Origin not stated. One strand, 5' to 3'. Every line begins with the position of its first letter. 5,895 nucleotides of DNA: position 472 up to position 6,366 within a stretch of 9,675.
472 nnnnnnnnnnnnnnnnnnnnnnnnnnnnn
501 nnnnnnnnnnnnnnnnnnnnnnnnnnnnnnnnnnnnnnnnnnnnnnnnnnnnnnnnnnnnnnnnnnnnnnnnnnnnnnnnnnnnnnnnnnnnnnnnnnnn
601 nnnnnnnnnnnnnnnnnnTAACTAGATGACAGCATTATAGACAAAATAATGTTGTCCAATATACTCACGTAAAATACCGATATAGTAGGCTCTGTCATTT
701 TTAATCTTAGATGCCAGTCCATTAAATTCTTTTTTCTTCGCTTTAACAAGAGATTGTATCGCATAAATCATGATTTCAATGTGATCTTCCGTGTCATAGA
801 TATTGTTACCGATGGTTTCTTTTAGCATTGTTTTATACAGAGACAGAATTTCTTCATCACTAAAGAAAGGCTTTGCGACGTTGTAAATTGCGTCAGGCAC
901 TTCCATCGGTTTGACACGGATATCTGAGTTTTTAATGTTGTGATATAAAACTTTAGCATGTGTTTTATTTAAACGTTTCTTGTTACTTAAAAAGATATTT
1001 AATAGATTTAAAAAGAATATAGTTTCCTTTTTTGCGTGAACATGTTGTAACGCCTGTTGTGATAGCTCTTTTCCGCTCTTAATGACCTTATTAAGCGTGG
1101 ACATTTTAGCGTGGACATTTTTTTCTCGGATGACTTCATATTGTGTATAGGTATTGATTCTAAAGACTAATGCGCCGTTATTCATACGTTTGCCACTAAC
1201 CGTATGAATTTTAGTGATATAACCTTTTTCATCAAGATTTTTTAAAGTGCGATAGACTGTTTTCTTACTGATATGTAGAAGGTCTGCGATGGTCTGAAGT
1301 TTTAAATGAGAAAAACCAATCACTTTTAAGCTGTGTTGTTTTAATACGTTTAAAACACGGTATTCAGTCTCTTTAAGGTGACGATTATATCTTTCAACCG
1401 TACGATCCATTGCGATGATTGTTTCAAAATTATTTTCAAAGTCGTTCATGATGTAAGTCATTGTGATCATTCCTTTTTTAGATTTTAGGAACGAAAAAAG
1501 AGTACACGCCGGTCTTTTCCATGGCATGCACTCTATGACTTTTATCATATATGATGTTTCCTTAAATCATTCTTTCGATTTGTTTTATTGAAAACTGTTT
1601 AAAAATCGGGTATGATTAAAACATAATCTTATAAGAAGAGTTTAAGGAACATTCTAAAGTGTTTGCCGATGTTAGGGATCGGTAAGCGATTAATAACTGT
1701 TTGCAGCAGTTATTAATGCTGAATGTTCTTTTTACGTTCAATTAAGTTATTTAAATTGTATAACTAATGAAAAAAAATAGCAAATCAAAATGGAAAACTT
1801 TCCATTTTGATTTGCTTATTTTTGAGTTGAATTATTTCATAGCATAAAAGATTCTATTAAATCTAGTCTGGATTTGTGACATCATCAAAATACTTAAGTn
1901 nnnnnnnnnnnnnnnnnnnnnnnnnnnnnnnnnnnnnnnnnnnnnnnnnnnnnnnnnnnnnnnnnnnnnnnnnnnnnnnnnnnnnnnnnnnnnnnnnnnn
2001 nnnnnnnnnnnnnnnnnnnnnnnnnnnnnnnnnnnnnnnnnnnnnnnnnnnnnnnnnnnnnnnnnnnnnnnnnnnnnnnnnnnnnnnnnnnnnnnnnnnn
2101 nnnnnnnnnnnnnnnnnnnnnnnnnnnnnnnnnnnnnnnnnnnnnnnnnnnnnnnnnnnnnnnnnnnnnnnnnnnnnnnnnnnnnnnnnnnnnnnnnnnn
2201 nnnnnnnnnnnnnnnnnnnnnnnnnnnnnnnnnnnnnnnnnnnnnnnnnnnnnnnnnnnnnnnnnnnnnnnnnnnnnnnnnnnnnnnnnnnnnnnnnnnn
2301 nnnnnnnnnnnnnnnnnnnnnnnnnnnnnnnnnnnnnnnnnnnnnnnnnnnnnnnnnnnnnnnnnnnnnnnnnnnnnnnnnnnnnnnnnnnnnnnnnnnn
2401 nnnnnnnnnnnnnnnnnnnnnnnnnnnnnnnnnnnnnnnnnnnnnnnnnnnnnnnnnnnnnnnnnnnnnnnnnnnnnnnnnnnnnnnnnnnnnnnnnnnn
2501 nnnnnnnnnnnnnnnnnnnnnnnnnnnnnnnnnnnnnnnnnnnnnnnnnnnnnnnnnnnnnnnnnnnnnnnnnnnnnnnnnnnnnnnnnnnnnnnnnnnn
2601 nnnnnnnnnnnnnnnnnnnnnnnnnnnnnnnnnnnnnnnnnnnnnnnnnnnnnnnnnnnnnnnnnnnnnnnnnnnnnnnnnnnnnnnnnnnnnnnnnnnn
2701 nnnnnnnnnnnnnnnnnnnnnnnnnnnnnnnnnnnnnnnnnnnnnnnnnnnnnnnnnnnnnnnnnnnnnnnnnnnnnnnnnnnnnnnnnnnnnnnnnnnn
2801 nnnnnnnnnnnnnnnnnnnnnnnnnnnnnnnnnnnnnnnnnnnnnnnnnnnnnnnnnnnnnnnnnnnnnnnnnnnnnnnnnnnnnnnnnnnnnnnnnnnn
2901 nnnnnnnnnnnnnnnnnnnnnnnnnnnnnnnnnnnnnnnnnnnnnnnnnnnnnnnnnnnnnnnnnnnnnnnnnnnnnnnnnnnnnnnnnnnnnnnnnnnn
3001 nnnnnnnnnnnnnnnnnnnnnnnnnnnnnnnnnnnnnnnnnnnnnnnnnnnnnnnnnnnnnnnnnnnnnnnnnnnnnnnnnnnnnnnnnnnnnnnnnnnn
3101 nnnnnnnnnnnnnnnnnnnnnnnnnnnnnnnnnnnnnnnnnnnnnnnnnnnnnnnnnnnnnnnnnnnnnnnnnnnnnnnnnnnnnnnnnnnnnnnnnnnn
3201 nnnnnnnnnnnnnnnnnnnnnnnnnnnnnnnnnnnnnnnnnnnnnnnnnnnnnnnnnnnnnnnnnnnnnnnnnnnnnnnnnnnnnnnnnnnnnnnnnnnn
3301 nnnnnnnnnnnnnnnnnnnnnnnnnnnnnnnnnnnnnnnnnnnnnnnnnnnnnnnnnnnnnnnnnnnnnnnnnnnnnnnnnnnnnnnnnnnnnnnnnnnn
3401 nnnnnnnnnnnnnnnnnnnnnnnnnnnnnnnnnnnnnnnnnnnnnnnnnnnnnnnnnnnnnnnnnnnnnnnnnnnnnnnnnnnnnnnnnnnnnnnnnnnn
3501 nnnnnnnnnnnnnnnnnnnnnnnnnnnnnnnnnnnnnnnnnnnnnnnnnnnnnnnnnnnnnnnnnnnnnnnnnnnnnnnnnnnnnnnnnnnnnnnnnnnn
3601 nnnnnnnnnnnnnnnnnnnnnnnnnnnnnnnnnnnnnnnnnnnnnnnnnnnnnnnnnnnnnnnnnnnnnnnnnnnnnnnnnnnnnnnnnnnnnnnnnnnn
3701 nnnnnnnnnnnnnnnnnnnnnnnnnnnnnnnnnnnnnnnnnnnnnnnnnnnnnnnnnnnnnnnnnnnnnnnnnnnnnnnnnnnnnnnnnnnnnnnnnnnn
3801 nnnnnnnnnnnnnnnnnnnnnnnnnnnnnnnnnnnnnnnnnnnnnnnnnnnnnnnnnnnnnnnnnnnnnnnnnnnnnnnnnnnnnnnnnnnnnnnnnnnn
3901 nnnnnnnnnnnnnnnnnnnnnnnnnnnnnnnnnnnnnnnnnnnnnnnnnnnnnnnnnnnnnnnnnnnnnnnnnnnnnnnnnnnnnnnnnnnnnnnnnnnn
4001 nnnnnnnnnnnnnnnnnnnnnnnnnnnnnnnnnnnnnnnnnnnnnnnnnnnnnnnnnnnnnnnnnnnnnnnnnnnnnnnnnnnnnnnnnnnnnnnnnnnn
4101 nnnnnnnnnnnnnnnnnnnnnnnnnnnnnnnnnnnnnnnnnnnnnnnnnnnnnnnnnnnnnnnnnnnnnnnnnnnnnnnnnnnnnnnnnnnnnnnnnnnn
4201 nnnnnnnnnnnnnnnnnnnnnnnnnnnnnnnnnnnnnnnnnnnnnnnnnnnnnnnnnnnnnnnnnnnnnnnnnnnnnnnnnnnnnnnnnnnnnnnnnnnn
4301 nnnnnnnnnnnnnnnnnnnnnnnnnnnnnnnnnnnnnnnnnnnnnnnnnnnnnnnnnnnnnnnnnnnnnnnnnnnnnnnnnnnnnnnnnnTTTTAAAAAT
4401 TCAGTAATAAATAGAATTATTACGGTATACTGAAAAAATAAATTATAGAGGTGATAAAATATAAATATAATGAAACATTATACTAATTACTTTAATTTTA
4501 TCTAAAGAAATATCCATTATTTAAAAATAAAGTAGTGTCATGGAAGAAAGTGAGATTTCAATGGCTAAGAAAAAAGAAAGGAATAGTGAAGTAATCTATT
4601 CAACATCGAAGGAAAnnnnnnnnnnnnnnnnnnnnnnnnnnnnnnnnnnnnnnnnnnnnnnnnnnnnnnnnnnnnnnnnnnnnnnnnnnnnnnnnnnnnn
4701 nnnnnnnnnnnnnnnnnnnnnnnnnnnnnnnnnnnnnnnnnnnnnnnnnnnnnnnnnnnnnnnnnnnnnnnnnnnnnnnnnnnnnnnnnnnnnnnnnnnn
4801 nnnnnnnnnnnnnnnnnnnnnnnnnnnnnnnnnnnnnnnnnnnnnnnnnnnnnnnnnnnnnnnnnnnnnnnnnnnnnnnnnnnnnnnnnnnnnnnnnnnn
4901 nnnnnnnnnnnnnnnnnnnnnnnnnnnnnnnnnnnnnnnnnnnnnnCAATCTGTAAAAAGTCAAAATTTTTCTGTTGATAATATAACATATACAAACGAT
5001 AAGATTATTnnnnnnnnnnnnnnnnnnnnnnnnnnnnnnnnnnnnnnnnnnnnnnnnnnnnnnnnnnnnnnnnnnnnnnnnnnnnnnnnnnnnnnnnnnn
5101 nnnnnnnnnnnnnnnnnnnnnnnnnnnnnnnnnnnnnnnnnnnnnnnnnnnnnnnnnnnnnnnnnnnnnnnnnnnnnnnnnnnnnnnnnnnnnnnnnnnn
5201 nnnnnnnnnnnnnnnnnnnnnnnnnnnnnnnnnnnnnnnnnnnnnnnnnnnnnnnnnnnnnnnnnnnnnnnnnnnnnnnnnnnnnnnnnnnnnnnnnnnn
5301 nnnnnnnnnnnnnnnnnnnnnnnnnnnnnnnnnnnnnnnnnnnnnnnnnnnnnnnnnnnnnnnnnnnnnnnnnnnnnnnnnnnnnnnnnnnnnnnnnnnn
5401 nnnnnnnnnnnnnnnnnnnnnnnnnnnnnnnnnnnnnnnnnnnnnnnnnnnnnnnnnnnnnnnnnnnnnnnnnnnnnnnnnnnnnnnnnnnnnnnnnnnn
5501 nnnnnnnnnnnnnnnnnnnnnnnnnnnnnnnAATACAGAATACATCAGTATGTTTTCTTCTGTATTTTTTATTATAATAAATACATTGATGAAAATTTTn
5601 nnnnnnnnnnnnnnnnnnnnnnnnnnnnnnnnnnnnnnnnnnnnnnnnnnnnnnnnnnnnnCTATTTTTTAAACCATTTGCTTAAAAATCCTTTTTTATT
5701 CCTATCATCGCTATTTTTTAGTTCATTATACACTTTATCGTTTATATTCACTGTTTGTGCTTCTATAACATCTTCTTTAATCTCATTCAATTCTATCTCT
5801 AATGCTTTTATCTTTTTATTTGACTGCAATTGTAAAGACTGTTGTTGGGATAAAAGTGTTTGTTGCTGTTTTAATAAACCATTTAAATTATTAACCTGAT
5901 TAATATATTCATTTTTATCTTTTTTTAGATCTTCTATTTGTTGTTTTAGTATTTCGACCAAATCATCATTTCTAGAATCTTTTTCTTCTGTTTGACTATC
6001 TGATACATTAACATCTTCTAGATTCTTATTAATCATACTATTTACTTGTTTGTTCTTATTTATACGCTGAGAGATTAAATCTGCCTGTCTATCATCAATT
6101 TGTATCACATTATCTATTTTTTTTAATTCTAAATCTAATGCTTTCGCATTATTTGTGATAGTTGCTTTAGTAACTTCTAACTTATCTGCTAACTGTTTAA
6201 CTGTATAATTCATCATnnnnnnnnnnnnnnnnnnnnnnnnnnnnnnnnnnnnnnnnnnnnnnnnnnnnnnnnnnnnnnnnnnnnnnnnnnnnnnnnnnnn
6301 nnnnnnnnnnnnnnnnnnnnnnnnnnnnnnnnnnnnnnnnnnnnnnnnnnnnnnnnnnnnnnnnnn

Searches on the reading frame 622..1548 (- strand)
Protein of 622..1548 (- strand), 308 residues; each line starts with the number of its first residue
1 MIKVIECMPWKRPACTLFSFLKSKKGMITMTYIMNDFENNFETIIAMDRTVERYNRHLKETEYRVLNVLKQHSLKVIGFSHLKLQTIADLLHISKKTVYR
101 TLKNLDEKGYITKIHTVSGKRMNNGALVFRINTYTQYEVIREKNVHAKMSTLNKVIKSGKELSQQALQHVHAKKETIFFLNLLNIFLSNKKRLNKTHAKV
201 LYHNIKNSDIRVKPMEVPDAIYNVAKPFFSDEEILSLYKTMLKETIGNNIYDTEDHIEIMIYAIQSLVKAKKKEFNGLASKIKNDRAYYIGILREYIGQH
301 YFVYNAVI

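Call 49: search_protein_families(library=pfam, proteins=[window:622-1548:-], max_evalue=0.001)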
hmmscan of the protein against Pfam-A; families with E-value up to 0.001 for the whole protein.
window:622-1548:- (308 aa): 12 families
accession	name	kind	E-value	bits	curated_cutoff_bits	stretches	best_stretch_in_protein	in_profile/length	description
PF13730.12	HTH_36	-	7.7e-07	29.3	25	1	57-111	2-55/55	Helix-turn-helix domain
PF08279.18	HTH_11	-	3.3e-06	27.3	25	1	81-119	15-51/55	HTH domain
PF01978.25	TrmB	-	4.5e-05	23.7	25.6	1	82-115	23-56/68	Sugar-specific transcriptional regulator TrmB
PF08220.18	HTH_DeoR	-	7.9e-05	22.8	21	1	81-115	14-48/57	DeoR-like helix-turn-helix domain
PF13384.12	HTH_23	-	0.00013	22.1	24.6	1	82-109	18-45/50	Homeodomain-like domain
PF01047.28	MarR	-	0.00017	21.9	24.6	1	81-121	17-57/59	MarR family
PF12802.13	MarR_2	-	0.00026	21.5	27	1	61-121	6-60/61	MarR family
PF13412.12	HTH_24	-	0.0003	20.7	21.9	0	79-112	15-48/48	Winged helix-turn-helix DNA-binding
PF01475.25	FUR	-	0.00031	21.3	23.1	1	64-121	12-69/121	Ferric uptake regulator family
PF13545.12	HTH_Crp_2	-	0.00032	21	27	1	81-112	22-53/70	Crp-like helix-turn-helix domain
PF01418.23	HTH_6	-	0.00035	20.9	28.3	1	51-110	7-63/77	Helix-turn-helix domain, rpiR family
PF08784.17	RPA_C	-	0.0008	20.5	22.6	0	48-111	39-99/106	Replication protein A C terminal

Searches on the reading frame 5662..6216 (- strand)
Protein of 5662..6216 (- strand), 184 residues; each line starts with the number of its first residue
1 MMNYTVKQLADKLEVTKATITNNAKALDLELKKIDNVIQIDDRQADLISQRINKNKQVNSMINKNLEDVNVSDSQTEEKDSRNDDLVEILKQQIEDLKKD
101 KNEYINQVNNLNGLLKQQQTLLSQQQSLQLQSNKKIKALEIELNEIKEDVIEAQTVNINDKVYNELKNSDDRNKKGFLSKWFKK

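Call 49: search_protein_families(library=pfam, proteins=[window:5662-6216:-], max_evalue=0.001)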
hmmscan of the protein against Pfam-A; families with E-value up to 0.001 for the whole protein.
window:5662-6216:- (184 aa): 1 family
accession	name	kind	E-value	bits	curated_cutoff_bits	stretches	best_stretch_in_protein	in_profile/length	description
PF04394.19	DUF536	-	0.00055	20.1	20.7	1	121-145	17-41/43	Protein of unknown function, DUF536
